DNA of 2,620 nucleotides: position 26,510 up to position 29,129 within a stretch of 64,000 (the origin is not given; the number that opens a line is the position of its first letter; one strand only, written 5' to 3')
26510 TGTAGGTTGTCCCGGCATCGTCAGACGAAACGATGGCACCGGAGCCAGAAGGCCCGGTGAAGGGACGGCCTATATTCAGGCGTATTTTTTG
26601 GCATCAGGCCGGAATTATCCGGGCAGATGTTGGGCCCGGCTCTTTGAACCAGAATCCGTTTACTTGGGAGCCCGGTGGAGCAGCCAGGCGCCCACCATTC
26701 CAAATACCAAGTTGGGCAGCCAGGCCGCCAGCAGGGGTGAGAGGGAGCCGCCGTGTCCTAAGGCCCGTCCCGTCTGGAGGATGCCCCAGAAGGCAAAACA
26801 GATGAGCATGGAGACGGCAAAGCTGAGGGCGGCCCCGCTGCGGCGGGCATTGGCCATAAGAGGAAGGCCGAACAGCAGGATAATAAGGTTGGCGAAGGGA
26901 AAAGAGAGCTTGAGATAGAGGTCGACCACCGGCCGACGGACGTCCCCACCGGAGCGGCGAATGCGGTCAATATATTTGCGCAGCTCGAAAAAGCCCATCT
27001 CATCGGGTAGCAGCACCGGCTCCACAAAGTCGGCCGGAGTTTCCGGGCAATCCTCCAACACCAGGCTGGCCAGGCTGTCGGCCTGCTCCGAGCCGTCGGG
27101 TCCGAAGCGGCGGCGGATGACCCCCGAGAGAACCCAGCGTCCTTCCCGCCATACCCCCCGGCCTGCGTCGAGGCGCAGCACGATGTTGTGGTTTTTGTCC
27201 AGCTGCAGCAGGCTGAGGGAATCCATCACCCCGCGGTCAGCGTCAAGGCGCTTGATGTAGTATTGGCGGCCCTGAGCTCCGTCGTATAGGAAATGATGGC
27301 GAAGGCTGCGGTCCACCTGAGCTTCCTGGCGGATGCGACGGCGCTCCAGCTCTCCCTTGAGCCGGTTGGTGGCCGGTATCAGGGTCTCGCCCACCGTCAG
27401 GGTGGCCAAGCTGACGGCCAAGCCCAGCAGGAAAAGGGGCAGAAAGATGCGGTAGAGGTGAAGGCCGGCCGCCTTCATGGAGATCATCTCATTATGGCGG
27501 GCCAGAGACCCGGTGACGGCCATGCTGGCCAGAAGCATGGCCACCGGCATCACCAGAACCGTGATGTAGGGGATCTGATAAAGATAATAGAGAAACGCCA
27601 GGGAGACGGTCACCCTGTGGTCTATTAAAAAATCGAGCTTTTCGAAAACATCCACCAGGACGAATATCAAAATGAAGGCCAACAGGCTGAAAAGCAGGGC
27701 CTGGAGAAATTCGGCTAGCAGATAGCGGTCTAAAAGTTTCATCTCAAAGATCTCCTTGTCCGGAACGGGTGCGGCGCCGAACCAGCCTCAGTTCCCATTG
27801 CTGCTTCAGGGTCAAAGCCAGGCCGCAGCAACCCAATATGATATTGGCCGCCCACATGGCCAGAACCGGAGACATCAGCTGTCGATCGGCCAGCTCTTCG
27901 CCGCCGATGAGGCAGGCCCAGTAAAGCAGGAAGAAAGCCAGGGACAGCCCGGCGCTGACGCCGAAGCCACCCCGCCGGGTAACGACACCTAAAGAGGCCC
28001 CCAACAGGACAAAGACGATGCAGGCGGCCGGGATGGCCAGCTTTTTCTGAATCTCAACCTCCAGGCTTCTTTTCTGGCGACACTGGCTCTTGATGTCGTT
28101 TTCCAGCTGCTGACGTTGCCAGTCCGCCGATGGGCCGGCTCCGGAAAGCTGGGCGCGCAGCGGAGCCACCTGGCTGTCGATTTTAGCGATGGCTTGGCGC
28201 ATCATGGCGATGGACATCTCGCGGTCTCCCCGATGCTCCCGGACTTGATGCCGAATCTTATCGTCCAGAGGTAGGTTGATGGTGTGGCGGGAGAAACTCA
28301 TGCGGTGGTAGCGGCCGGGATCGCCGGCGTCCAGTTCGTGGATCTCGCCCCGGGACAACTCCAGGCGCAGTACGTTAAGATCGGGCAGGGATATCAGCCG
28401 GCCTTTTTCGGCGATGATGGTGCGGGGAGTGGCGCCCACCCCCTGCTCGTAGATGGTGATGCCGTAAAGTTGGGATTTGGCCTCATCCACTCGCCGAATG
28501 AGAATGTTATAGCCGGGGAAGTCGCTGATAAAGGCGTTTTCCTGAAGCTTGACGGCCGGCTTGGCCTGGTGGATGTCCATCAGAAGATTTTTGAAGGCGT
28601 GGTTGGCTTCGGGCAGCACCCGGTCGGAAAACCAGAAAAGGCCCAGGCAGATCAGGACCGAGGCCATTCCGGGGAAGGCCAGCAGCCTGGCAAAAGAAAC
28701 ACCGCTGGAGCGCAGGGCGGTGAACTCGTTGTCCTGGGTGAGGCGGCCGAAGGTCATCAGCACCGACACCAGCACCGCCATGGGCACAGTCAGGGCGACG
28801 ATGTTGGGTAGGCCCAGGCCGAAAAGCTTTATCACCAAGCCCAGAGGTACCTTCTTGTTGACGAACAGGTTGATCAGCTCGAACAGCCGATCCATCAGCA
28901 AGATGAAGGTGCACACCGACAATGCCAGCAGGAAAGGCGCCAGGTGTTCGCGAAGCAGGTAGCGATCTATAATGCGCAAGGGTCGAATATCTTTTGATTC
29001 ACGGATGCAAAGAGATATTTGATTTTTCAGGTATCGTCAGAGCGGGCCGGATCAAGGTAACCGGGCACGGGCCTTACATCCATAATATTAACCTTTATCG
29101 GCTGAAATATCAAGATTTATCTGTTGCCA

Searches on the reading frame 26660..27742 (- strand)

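Call 8: search_protein_families(library=pfam, proteins=[window:26660-27742:-], max_evalue=0.0001)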
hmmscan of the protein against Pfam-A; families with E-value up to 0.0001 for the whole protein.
window:26660-27742:- (360 aa): 1 family
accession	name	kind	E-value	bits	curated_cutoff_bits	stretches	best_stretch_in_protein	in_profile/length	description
PF03739.19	LptF_LptG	-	3.7e-84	283.2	27.9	1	6-357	1-353/353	Lipopolysaccharide export system permease LptF/LptG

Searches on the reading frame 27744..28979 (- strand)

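Call 8: search_protein_families(library=pfam, proteins=[window:27744-28979:-], max_evalue=0.0001)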
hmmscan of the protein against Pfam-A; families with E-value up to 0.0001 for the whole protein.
window:27744-28979:- (411 aa): 1 family
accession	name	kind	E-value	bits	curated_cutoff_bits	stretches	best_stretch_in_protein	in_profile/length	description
PF03739.19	LptF_LptG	-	7.3e-87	292.1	27.9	1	6-391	1-352/353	Lipopolysaccharide export system permease LptF/LptG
